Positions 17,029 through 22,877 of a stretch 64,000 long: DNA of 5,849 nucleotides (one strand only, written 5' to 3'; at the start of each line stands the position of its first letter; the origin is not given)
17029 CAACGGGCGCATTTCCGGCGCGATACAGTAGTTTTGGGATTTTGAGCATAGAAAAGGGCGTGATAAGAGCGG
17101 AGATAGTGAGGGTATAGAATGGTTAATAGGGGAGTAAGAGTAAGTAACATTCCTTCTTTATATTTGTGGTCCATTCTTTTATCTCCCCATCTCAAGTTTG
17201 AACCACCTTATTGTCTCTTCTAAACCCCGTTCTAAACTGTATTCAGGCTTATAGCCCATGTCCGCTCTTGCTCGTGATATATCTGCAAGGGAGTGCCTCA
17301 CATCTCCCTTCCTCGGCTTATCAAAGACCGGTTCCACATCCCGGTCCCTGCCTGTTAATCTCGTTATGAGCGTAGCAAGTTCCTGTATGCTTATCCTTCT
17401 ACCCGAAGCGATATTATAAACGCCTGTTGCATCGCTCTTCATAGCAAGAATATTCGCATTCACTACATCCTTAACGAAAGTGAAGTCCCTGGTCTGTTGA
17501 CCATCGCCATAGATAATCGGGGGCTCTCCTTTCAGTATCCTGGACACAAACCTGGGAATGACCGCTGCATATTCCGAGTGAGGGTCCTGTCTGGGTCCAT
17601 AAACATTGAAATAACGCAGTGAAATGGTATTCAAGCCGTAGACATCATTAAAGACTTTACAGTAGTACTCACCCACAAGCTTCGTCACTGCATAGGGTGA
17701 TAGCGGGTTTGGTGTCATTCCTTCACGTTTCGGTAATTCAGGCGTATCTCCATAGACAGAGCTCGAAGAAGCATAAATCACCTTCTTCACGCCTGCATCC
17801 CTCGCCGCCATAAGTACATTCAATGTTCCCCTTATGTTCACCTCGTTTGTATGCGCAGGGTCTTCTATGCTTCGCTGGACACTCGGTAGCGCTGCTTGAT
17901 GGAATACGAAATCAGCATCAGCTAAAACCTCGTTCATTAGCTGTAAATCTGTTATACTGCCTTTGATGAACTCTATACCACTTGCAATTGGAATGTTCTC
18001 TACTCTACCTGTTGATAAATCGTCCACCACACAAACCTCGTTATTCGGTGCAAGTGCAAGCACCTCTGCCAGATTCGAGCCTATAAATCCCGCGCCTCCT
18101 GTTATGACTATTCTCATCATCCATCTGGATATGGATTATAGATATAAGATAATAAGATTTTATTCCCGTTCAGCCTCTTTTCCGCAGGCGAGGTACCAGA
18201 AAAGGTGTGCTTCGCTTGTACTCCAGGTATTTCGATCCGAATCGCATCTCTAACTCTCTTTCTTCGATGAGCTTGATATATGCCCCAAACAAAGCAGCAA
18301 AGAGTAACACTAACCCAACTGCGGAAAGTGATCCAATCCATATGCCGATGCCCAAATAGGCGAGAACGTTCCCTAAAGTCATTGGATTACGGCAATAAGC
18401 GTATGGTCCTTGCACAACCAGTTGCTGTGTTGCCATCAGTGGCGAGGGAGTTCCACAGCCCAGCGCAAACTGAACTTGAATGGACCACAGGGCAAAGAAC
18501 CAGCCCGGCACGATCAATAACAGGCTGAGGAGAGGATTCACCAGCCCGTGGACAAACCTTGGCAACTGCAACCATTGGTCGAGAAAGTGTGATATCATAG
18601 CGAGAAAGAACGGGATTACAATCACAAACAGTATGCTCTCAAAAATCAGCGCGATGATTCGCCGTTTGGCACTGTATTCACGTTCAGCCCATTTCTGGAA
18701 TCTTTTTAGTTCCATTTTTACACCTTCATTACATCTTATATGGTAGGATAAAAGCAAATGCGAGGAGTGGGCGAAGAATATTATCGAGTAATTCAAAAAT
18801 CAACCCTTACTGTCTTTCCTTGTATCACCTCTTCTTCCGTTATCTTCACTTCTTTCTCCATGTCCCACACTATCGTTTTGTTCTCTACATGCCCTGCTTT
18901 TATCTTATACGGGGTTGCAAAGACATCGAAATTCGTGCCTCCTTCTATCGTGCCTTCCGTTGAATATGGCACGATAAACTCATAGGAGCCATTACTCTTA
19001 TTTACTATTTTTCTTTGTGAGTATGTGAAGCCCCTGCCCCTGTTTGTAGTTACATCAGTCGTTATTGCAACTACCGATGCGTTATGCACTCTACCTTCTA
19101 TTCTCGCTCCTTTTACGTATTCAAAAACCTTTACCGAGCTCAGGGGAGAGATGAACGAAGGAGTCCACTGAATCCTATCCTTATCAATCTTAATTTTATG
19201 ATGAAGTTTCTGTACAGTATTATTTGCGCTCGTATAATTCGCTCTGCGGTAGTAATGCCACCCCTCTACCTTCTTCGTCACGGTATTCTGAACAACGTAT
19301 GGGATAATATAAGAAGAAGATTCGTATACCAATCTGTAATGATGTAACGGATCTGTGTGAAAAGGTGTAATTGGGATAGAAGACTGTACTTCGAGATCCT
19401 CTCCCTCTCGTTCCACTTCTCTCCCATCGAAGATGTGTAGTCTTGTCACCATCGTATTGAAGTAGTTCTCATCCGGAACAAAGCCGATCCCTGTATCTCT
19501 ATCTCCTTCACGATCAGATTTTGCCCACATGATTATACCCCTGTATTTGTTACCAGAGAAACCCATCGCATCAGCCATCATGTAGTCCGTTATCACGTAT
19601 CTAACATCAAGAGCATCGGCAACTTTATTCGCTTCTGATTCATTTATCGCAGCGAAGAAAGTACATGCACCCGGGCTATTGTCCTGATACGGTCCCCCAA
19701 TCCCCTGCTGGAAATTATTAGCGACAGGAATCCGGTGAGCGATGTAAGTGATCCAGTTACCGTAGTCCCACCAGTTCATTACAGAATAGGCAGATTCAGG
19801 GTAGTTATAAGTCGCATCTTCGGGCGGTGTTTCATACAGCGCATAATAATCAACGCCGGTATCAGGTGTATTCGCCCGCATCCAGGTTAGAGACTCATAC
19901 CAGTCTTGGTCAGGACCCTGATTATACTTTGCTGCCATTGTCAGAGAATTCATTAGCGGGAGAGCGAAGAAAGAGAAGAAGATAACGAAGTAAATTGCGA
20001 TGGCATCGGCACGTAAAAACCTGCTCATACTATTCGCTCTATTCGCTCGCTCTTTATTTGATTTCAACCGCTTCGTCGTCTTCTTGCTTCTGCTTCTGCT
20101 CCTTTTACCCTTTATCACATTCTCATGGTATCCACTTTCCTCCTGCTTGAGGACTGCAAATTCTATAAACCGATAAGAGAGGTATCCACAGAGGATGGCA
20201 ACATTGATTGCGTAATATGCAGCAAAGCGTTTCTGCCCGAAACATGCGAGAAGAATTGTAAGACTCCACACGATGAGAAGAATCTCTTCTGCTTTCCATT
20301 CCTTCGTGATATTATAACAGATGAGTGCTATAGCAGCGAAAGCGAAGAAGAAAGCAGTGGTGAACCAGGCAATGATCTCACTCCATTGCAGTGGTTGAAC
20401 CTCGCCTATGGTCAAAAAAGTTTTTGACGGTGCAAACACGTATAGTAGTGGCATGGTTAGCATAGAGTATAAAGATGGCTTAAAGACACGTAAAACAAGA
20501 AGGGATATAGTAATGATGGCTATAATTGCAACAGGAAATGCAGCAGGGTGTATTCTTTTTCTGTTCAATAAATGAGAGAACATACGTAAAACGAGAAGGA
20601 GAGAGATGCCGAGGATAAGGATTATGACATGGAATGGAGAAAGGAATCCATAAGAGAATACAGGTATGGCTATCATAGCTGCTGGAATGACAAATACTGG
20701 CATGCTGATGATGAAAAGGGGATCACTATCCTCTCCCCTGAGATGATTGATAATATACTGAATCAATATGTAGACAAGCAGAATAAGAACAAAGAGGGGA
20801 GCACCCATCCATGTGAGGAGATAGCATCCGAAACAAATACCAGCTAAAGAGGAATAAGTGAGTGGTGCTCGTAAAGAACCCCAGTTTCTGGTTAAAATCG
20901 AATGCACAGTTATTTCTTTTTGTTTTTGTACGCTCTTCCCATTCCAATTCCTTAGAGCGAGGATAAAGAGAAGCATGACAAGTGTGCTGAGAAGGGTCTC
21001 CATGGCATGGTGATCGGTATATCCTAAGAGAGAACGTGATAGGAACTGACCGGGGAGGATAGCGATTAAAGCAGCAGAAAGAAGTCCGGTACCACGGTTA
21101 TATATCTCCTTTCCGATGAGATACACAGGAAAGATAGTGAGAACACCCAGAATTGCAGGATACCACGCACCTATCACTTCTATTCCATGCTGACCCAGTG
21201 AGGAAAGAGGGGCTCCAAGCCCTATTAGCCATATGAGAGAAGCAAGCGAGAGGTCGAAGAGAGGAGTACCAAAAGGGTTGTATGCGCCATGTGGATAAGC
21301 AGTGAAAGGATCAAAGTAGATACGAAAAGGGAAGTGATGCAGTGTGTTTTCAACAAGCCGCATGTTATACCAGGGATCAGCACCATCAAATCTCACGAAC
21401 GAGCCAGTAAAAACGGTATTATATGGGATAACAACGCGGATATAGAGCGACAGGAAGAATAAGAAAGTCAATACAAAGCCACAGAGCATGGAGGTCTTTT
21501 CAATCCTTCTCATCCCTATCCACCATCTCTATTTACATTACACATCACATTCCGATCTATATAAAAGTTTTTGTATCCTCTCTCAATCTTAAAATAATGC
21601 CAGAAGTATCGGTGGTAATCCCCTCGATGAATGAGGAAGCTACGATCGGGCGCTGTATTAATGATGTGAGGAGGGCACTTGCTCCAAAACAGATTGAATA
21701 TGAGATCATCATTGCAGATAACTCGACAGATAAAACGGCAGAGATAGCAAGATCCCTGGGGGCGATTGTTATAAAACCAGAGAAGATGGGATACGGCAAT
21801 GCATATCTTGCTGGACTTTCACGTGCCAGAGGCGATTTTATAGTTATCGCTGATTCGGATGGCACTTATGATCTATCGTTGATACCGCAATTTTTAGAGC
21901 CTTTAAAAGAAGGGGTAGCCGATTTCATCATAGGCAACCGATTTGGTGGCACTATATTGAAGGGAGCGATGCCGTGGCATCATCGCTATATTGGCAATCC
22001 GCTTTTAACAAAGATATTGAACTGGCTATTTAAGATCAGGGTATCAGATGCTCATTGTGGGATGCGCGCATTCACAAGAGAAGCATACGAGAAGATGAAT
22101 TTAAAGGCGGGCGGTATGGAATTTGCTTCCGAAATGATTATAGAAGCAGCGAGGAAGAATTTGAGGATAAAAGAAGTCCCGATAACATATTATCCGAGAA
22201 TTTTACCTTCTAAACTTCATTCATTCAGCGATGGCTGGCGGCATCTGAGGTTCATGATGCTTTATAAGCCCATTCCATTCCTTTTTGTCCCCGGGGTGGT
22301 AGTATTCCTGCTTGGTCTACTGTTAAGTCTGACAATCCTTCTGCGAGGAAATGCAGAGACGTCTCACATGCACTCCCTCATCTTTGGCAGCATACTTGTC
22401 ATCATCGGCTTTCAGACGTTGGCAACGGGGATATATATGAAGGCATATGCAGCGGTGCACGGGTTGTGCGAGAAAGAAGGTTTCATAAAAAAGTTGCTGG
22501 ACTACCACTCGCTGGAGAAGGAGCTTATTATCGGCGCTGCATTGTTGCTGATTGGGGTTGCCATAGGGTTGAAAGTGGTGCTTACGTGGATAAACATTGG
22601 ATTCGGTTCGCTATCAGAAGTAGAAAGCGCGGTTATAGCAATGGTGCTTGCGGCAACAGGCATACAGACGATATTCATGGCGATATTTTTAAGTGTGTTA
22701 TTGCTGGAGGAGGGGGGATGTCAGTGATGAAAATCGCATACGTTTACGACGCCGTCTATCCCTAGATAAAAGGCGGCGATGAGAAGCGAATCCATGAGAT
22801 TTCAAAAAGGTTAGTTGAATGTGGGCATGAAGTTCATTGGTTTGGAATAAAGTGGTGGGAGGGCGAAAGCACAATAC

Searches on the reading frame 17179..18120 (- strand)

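Call 100: search_protein_families(library=pfam, proteins=[window:17179-18120:-], max_evalue=0.00001)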
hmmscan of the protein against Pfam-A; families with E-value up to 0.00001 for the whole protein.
window:17179-18120:- (313 aa): 8 families
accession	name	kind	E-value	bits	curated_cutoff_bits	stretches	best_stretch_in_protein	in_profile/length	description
PF01370.27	Epimerase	-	2.8e-67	227.1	20.9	1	4-238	1-240/240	NAD dependent epimerase/dehydratase family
PF16363.11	GDP_Man_Dehyd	-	1.2e-64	219.4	27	1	6-303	2-332/332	GDP-mannose 4,6 dehydratase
PF01073.25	3Beta_HSD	-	1.2e-28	100.4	22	1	5-228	1-230/280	3-beta hydroxysteroid dehydrogenase/isomerase family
PF02719.21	Polysacc_synt_2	-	1.6e-17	64.1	20.2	1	4-261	1-252/293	Polysaccharide biosynthesis protein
PF04321.23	RmlD_sub_bind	-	1.4e-14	54.3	27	1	2-266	1-242/287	RmlD substrate binding domain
PF05368.20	NmrA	-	2e-08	34.7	27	1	3-119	4-107/298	NmrA-like family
PF13460.12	NAD_binding_10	-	2.8e-08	34.3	27.2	1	8-144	1-121/184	NAD(P)H-binding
PF07993.18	NAD_binding_4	-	3.3e-08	33.4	20.1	1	62-221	82-256/258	Male sterility protein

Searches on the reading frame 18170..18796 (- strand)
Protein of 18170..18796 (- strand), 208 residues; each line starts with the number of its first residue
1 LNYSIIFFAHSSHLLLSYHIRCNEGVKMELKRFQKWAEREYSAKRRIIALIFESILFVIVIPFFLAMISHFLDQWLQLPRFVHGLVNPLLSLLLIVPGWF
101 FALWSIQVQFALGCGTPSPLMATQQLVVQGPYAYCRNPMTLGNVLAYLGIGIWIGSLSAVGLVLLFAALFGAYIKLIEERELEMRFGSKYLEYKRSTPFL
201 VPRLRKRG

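Call 100: search_protein_families(library=pfam, proteins=[window:18170-18796:-], max_evalue=0.00001)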
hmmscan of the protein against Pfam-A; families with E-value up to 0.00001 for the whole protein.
window:18170-18796:- (208 aa): 1 family
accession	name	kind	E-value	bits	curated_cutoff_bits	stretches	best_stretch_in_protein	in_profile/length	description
PF04191.18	PEMT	-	9.1e-13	49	25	1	89-188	4-104/105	Phospholipid methyltransferase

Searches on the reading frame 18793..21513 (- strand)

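Call 19: search_protein_families(library=pfam, proteins=[window:18793-21513:-], max_evalue=0.00001)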
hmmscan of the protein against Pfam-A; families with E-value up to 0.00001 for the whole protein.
window:18793-21513:- (906 aa): 3 families
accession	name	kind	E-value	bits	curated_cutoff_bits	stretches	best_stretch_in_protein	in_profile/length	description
PF22627.1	AglB_core-like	-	5.2e-32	110.9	27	1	535-647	1-111/111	AglB core domain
PF02516.20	STT3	-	7.4e-32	111.8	24.5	1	22-444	7-366/405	Oligosaccharyl transferase STT3, N-terminal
PF18079.6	AglB_L1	-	2.3e-19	69.7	23.6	1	802-902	1-87/87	Archaeal glycosylation protein B long peripheral domain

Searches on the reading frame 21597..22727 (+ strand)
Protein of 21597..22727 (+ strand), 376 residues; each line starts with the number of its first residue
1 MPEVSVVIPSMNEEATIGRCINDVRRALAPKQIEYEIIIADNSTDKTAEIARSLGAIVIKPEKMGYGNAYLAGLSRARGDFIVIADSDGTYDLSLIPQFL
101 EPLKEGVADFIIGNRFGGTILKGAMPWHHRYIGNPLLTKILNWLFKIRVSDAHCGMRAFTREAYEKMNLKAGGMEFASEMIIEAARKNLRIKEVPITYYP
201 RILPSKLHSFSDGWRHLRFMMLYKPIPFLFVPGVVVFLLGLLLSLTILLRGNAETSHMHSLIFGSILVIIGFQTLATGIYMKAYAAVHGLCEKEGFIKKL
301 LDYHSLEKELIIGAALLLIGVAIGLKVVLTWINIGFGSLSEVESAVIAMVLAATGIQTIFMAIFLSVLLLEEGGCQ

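Call 86: search_protein_families(library=pfam, proteins=[window:21597-22727:+], max_evalue=0.00001)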
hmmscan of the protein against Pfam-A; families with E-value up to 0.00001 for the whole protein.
window:21597-22727:+ (376 aa): 1 family
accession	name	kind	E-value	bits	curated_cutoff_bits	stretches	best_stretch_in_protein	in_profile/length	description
PF00535.33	Glycos_transf_2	-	3.6e-29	102.3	23.3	1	5-166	1-166/168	Glycosyl transferase family 2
